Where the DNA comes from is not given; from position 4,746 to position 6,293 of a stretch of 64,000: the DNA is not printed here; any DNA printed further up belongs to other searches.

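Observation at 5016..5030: TyrRS HIGH motif replaced by MQAGN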

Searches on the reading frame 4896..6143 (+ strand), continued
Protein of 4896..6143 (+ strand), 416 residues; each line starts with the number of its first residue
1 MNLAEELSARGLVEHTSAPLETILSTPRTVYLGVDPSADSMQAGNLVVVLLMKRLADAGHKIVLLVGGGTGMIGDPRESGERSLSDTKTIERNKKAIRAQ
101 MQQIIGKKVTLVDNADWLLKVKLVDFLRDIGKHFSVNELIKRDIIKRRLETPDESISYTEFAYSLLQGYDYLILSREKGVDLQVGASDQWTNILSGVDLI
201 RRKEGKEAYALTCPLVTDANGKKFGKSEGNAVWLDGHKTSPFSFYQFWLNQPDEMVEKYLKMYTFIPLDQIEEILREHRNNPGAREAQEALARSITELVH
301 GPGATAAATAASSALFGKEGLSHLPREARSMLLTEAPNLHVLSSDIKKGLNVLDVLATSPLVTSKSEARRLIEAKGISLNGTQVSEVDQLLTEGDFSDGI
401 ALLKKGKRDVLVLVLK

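Call 6: find_homologous_proteins(query=window:4896-6143:+, max_evalue=1e-30)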
Query window:4896-6143:+ (416 aa): 8000 proteins with E <= 1e-30 among 8000 candidates; the best 120 are listed.
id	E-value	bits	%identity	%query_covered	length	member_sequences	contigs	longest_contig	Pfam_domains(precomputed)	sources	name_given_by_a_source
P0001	5.5e-268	906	100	100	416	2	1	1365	PF22421.2,PF00579.32,PF01479.31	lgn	-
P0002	5.0e-236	801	87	100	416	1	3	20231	PF22421.2,PF00579.32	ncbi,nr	ncbi:tyrosine--tRNA ligase [Patescibacteria group bacterium]|nr:tyrosine--tRNA ligase [Patescibacter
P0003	2.5e-230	782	85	100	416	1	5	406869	PF22421.2,PF00579.32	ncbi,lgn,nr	ncbi:tyrosine--tRNA ligase [Patescibacteria group bacterium]|nr:tyrosine--tRNA ligase [Patescibacter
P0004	2.4e-214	730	77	100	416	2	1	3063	PF22421.2,PF00579.32,PF01479.31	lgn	-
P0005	2.5e-212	723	76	100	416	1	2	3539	PF22421.2,PF00579.32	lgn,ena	-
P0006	4.3e-212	722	76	100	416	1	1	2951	PF22421.2,PF00579.32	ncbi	-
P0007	9.6e-212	721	77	100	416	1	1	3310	PF22421.2,PF00579.32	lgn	-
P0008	3.2e-211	719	78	100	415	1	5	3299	PF22421.2,PF00579.32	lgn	-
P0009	1.2e-210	718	76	100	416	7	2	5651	PF22421.2,PF00579.32,PF01479.31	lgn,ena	-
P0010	2.4e-209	713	76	100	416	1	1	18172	PF22421.2,PF00579.32,PF01479.31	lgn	-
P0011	1.4e-208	711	77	100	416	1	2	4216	PF22421.2,PF00579.32,PF01479.31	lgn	-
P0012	2.5e-208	710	76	100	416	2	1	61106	PF22421.2,PF00579.32,PF01479.31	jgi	jgi:tyrosyl-tRNA synthetase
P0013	9.1e-208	708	76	100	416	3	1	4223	PF22421.2,PF00579.32,PF01479.31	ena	-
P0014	9.1e-208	708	76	100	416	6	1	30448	PF22421.2,PF00579.32,PF01479.31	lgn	-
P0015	2.8e-207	706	76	100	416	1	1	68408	PF22421.2,PF00579.32,PF01479.31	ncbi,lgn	-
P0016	3.6e-207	706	76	100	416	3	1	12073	PF22421.2,PF00579.32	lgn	-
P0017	1.0e-206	705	75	100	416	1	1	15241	PF22421.2,PF00579.32,PF01479.31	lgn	-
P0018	1.4e-206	704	77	100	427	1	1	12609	PF22421.2,PF00579.32,PF01479.31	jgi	-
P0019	2.4e-206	703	74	100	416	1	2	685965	PF22421.2,PF00579.32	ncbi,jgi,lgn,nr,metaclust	ncbi:MAG: tyrosine--tRNA ligase [Parcubacteria bacterium C7867-004]|nr:MAG: tyrosine--tRNA ligase [P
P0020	7.8e-206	702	77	100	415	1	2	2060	PF22421.2,PF00579.32,PF01479.31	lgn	-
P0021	2.9e-205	700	76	100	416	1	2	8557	PF22421.2,PF00579.32,PF01479.31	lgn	-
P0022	4.8e-205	699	75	100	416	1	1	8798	PF22421.2,PF00579.32,PF01479.31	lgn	-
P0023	2.5e-203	693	75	100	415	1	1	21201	PF22421.2,PF00579.32,PF01479.31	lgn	-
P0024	8.0e-203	692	75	100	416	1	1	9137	PF22421.2,PF00579.32,PF01479.31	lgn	-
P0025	8.7e-203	692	75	100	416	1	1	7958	PF22421.2,PF00579.32,PF01479.31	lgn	-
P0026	1.1e-202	691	75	100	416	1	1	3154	PF22421.2,PF00579.32,PF01479.31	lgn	-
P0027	1.1e-202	691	75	100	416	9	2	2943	PF22421.2,PF00579.32,PF01479.31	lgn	-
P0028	4.7e-202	689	75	100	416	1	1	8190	PF22421.2,PF00579.32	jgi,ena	-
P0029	4.9e-202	689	74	100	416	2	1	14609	PF22421.2,PF00579.32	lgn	-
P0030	7.0e-202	689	75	100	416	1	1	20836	PF22421.2,PF00579.32,PF01479.31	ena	-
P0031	8.9e-202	688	75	100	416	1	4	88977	PF22421.2,PF00579.32,PF01479.31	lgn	-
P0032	1.3e-201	688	77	100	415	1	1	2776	PF22421.2,PF00579.32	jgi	jgi:tyrosyl-tRNA synthetase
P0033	2.2e-201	687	74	100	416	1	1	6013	PF22421.2,PF00579.32,PF01479.31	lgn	-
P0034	2.3e-201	687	73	100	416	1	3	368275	PF22421.2,PF00579.32,PF01479.31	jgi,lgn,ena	-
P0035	3.4e-201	686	75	100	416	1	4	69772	PF22421.2,PF00579.32,PF01479.31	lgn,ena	-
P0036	4.6e-201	686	75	100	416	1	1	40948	PF22421.2,PF00579.32,PF01479.31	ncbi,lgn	-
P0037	9.3e-201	685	73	100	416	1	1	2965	PF22421.2,PF00579.32,PF01479.31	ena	-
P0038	2.6e-200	684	74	100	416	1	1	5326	PF22421.2,PF00579.32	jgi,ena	-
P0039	5.0e-200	683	73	100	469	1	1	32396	PF22421.2,PF00579.32,PF01479.31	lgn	-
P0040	1.4e-199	681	74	100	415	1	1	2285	PF00579.32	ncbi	-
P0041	1.8e-199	681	74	100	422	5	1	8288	PF22421.2,PF00579.32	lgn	-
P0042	2.0e-199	681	74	100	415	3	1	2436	PF00579.32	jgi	jgi:tyrosyl-tRNA synthetase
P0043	2.7e-199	680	75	100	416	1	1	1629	PF22421.2,PF00579.32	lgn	-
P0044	3.9e-199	680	75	100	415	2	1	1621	PF22421.2,PF00579.32,PF01479.31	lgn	-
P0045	6.2e-199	679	74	100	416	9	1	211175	PF22421.2,PF00579.32,PF01479.31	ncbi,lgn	ncbi:MAG: tyrosine--tRNA ligase [Patescibacteria group bacterium]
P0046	7.4e-199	679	74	100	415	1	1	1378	PF22421.2,PF00579.32,PF01479.31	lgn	-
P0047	7.6e-199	679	74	100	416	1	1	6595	PF22421.2,PF00579.32,PF01479.31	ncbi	-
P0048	1.2e-198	678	73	100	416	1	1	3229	PF22421.2,PF00579.32,PF01479.31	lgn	-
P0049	1.3e-198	678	75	100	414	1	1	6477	PF22421.2,PF00579.32,PF01479.31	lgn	-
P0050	1.6e-198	678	73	100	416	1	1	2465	PF22421.2,PF00579.32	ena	-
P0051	1.9e-198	677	74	100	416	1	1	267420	PF22421.2,PF00579.32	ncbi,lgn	-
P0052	2.2e-198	677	74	100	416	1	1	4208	PF22421.2,PF00579.32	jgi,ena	-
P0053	5.1e-198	676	74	100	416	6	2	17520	PF22421.2,PF00579.32,PF01479.31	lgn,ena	-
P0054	1.2e-197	675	74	100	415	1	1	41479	PF22421.2,PF00579.32,PF01479.31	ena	-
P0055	1.4e-197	675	74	100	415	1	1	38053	PF22421.2,PF00579.32,PF01479.31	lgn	-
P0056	2.8e-197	674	73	100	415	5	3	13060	PF22421.2,PF00579.32,PF01479.31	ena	-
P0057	3.1e-197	673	74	100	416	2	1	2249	PF22421.2,PF00579.32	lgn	-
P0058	3.3e-197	673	75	100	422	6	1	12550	PF22421.2,PF00579.32,PF01479.31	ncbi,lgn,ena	-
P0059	3.8e-197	673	73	100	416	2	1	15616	PF22421.2,PF00579.32,PF01479.31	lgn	-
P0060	4.3e-197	673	75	100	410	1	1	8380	PF22421.2,PF00579.32,PF01479.31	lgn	-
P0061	5.7e-197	673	74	100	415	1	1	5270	PF22421.2,PF00579.32,PF01479.31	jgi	jgi:tyrosyl-tRNA synthetase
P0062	7.3e-197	672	72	100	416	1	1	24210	PF22421.2,PF00579.32,PF01479.31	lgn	-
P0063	1.3e-196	671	74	100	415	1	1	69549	PF22421.2,PF00579.32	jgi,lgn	jgi:tyrosyl-tRNA synthetase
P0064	1.3e-196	671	72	100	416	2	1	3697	PF22421.2,PF00579.32,PF01479.31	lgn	-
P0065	3.4e-196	670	73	100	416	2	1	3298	PF22421.2,PF00579.32,PF01479.31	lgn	-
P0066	8.5e-196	669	71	100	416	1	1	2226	PF22421.2,PF00579.32,PF01479.31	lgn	-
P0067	1.1e-195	668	73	100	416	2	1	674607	PF22421.2,PF00579.32,PF01479.31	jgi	-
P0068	3.5e-195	667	72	100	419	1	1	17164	PF00579.32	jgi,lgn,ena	-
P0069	5.0e-195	666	75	100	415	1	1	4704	PF22421.2,PF00579.32,PF01479.31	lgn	-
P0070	4.9e-194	663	73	100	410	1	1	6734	PF22421.2,PF00579.32,PF01479.31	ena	-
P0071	5.5e-193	659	72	100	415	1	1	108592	PF00579.32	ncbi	ncbi:MAG: tyrosine--tRNA ligase [Patescibacteria group bacterium]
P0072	2.5e-192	657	71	100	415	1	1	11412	PF22421.2,PF00579.32,PF01479.31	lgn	-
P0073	1.3e-191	655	73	100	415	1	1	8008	PF22421.2,PF00579.32,PF01479.31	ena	-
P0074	2.3e-191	654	73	100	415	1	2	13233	PF22421.2,PF00579.32,PF01479.31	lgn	-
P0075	2.4e-191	654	71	100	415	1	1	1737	PF22421.2,PF00579.32,PF01479.31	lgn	-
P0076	4.0e-191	653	71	100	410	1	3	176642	PF22421.2,PF00579.32,PF01479.31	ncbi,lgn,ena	ncbi:MAG: tyrosine--tRNA ligase [Patescibacteria group bacterium]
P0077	4.0e-191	653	73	100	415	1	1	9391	PF22421.2,PF00579.32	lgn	-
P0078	6.3e-191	653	74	100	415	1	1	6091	PF22421.2,PF00579.32,PF01479.31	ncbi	ncbi:MAG TPA: tyrosine--tRNA ligase [Candidatus Paceibacterota bacterium]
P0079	3.0e-190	650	71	100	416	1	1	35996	PF22421.2,PF00579.32,PF01479.31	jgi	jgi:tyrosyl-tRNA synthetase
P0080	3.1e-190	650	70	100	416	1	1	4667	PF22421.2,PF00579.32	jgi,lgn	jgi:tyrosyl-tRNA synthetase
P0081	6.2e-190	649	70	100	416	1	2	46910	PF22421.2,PF00579.32,PF01479.31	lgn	-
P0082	2.1e-189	648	70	100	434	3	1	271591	PF22421.2,PF00579.32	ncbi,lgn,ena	-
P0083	2.5e-189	647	73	100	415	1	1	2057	PF22421.2,PF00579.32,PF01479.31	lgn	-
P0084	4.4e-189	647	71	100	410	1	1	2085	PF22421.2,PF00579.32,PF01479.31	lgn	-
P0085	7.6e-189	646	70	100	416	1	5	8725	PF22421.2,PF00579.32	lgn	-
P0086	1.9e-188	645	71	100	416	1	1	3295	PF22421.2,PF00579.32,PF01479.31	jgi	jgi:tyrosyl-tRNA synthetase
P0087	4.0e-188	643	69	100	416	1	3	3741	PF22421.2,PF00579.32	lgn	-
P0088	4.2e-188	643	71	100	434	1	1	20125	PF22421.2,PF00579.32,PF01479.31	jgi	jgi:tyrosyl-tRNA synthetase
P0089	7.1e-188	643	69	100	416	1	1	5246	PF22421.2,PF00579.32,PF01479.31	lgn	-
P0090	8.5e-188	642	71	100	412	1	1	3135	PF22421.2,PF00579.32,PF01479.31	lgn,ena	-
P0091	1.5e-187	642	70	98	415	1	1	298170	PF22421.2,PF00579.32,PF01479.31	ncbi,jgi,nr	ncbi:MAG: tyrosine--tRNA ligase [Parcubacteria bacterium C7867-007]|nr:MAG: tyrosine--tRNA ligase [P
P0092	7.0e-187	639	71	100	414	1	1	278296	PF22421.2,PF00579.32,PF01479.31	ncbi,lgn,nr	ncbi:MAG: Tyrosine--tRNA ligase [Parcubacteria group bacterium]|nr:Tyrosine--tRNA ligase [Parcubacte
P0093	2.2e-186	638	69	98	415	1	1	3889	PF22421.2,PF00579.32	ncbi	-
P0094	7.9e-186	636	71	99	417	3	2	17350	PF22421.2,PF00579.32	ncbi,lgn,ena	ncbi:MAG TPA: tyrosine--tRNA ligase [Candidatus Paceibacterota bacterium]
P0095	8.8e-186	636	69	100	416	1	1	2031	PF22421.2,PF00579.32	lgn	-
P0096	1.9e-185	635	69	100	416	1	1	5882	PF22421.2,PF00579.32,PF01479.31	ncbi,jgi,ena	jgi:tyrosyl-tRNA synthetase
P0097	2.0e-185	635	69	100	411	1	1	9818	PF22421.2,PF00579.32,PF01479.31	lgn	-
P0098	2.2e-185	634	69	99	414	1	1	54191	PF22421.2,PF00579.32,PF01479.31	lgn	-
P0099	2.9e-185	634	69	100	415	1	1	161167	PF22421.2,PF00579.32,PF01479.31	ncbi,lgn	-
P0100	3.6e-185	634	69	100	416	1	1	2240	PF22421.2,PF00579.32,PF01479.31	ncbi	-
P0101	2.0e-184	631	68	100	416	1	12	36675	PF22421.2,PF00579.32,PF01479.31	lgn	-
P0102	4.6e-184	630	69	100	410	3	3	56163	PF22421.2,PF00579.32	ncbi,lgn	ncbi:MAG: tyrosine--tRNA ligase [Candidatus Paceibacterota bacterium]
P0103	9.4e-184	629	69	98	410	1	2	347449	PF22421.2,PF00579.32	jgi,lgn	jgi:tyrosyl-tRNA synthetase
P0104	1.1e-183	629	69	100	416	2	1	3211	PF22421.2,PF00579.32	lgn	-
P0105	1.2e-183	629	68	100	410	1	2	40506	PF22421.2,PF00579.32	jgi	jgi:tyrosyl-tRNA synthetase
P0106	1.5e-183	628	69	98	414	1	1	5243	PF22421.2,PF00579.32,PF01479.31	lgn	-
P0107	1.6e-183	628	68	100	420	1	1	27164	PF22421.2,PF00579.32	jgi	jgi:tyrosyl-tRNA synthetase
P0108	2.0e-183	628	68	99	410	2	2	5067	PF22421.2,PF00579.32,PF01479.31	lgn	-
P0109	2.0e-183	628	68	100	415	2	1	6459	PF22421.2,PF00579.32,PF01479.31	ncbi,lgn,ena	-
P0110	3.9e-183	627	69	99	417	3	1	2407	PF22421.2,PF00579.32,PF01479.31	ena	-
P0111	3.9e-183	627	68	100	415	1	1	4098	PF22421.2,PF00579.32,PF01479.31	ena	-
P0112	6.5e-183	626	68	100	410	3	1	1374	PF22421.2,PF00579.32,PF01479.31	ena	-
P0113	6.6e-183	626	69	99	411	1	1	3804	PF22421.2,PF00579.32,PF01479.31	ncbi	-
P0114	8.3e-183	626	69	100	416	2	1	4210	PF22421.2,PF00579.32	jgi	jgi:tyrosyl-tRNA synthetase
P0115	1.5e-182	625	68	100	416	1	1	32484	PF22421.2,PF00579.32,PF01479.31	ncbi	-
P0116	2.0e-182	625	68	99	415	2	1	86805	PF22421.2,PF00579.32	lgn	-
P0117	2.2e-182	624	67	100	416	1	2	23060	PF22421.2,PF00579.32,PF01479.31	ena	-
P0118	3.7e-182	624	69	100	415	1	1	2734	PF22421.2,PF00579.32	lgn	-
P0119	7.9e-182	623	69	100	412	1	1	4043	PF22421.2,PF00579.32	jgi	jgi:tyrosyl-tRNA synthetase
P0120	1.1e-181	622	69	99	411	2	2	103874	PF22421.2,PF00579.32,PF01479.31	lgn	-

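Call 15: search_protein_representatives(protein=window:4896-6143:+)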
Query: 416 residues. Proteins with E-value up to 0.001 (for the whole library): 12047; up to 1e-10: 6489; up to 1e-30: 2090. The best 150 are listed.
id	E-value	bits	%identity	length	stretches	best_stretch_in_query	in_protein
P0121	2.8e-130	451.3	53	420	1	3-408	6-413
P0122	3.1e-118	411.7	49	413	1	1-415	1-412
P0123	4.0e-109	381.7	47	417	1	3-415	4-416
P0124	1.4e-106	373.3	64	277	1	140-416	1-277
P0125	2.1e-105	369.4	47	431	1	3-410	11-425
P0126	7.4e-102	357.7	47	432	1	4-413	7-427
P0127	7.2e-101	354.5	45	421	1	1-414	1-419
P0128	1.1e-100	353.9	62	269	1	2-259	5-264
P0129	7.4e-100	351.1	45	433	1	3-409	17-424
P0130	4.4e-99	348.6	44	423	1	6-415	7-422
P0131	2.4e-96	339.6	43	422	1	1-411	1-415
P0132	4.3e-96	338.8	43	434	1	4-411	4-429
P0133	5.7e-96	338.4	44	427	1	3-413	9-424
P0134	1.0e-95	337.5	40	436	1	7-416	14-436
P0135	1.1e-95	337.5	45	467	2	3-208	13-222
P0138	3.4e-95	335.8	44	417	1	1-412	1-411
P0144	2.9e-93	329.4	44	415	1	1-411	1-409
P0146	3.7e-93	329.1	42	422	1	1-413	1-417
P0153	6.7e-90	318.4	43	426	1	21-408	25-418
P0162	1.0e-88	314.5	43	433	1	6-395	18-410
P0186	4.2e-85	302.6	42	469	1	3-411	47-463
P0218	3.0e-82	293.2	38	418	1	3-413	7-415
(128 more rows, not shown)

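Call 23: find_related_loci(query=window:4896-6143:+, collection=genome_contigs, flank=3000)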
Query window:4896-6143:+ (416 aa) in genome_contigs; peptide patterns used: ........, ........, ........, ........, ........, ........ (x = any residue, [..] = any of these).
599 stretches matched a pattern (row limit reached: there are more); 564 encode a relative of the query (tblastn E <= 1e-3); the best 80 are kept; 80 distinct loci.
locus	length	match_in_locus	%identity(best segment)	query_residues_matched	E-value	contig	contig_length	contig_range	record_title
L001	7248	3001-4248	75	1-416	0e+0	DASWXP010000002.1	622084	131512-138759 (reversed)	MAG TPA_asm: Candidatus Paceibacterota bacterium isolate SMAG_U3688 k141_7539, whole genome shotgun sequence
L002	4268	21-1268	70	1-416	0e+0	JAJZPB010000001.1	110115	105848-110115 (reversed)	MAG: bacterium isolate SKS1.bin108 NODE_243_length_110115_cov_3.983171, whole genome shotgun sequence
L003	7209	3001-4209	68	1-408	0e+0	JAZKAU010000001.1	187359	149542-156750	MAG: Patescibacteria group bacterium isolate ADI_H3L2_1_122_18_3-bin046 ADIH3L21_B046_0_000000000001, whole genome shotg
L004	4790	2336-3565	67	1-416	0e+0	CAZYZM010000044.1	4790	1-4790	MAG TPA_asm: uncultured Candidatus Saccharibacteria bacterium isolate SRP263527_co2_123 genome assembly, contig: NODE_18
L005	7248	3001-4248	67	1-416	0e+0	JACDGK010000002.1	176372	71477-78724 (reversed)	MAG: Patescibacteria group bacterium isolate MGR_bin410 SD2908_NODE_18_length_176372_cov_3.553797, whole genome shotgun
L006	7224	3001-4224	67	1-408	0e+0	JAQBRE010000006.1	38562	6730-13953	MAG: Parcubacteria group bacterium isolate RYN_391 scaffold_1671422, whole genome shotgun sequence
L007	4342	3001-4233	65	1-416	0e+0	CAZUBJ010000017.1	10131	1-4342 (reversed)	MAG TPA_asm: uncultured Candidatus Saccharibacteria bacterium isolate SRP286056_co3_521 genome assembly, contig: NODE_80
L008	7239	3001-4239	66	2-414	0e+0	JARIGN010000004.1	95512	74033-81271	MAG: Candidatus Kaiserbacteria bacterium isolate CullarsAll.DT.30 k141_641932, whole genome shotgun sequence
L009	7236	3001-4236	65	1-412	0e+0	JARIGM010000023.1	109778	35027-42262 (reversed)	MAG: Candidatus Kaiserbacteria bacterium isolate CullarsAll.DT.26 k141_1030002, whole genome shotgun sequence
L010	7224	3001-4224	67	1-414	0e+0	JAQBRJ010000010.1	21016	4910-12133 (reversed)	MAG: Parcubacteria group bacterium isolate RYN_396 scaffold_1213526, whole genome shotgun sequence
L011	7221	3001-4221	66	1-412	0e+0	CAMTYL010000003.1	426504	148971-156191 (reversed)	MAG: uncultured bacterium isolate G04_MAG_00032 genome assembly, contig: G04_MAG_00032_000000000003, whole genome shotgu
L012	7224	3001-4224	65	1-412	0e+0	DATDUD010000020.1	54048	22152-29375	MAG TPA_asm: Candidatus Paceibacterota bacterium isolate SMAG_U8048 k141_879772, whole genome shotgun sequence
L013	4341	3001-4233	66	1-416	0e+0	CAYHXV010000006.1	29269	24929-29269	MAG TPA_asm: uncultured Candidatus Saccharibacteria bacterium isolate ERP119705_co17_327 genome assembly, contig: NODE_1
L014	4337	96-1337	63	1-415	1e-180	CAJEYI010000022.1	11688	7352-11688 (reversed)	uncultured bacterium isolate SB-2103-1078-G15 genome assembly, contig: sag_spades_SB-2103-1078-G15_0000022, whole genome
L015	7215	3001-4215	65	1-411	2e-177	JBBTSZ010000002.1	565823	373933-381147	MAG: Patescibacteria group bacterium isolate H41-bin015_1 H41_bin015_1_000000000002, whole genome shotgun sequence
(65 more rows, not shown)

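Call 26: find_encoding_contigs(protein=P0003, flank=10000, max_places=2)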
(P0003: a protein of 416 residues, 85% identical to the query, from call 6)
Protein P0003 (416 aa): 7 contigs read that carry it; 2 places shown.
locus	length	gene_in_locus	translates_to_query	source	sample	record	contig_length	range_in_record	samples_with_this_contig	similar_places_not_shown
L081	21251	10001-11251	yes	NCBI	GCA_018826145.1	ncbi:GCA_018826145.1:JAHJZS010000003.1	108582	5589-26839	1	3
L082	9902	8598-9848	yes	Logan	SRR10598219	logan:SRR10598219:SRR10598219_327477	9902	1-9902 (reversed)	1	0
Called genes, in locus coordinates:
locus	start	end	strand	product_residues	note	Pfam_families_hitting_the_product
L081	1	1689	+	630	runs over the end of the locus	PF00012:HSP70, PF06723:MreB_Mbl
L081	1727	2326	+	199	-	-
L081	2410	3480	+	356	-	PF00226:DnaJ, PF01556:DnaJ_C, PF00684:DnaJ_CXXCXGXG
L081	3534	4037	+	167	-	-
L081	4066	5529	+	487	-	PF01336:tRNA_anti-codon, PF00152:tRNA-synt_2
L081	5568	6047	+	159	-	PF01862:PvlArgDC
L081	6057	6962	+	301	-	PF09924:LPG_synthase_C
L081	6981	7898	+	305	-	PF00892:EamA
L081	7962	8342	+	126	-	-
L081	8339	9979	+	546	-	PF02518:HATPase_c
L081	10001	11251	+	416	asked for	PF00579:tRNA-synt_1b, PF22421:SYY_C-terminal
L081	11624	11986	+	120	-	-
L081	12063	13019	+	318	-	PF00579:tRNA-synt_1b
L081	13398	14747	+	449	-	PF01336:tRNA_anti-codon, PF00152:tRNA-synt_2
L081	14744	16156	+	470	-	PF00883:Peptidase_M17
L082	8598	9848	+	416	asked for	PF00579:tRNA-synt_1b, PF22421:SYY_C-terminal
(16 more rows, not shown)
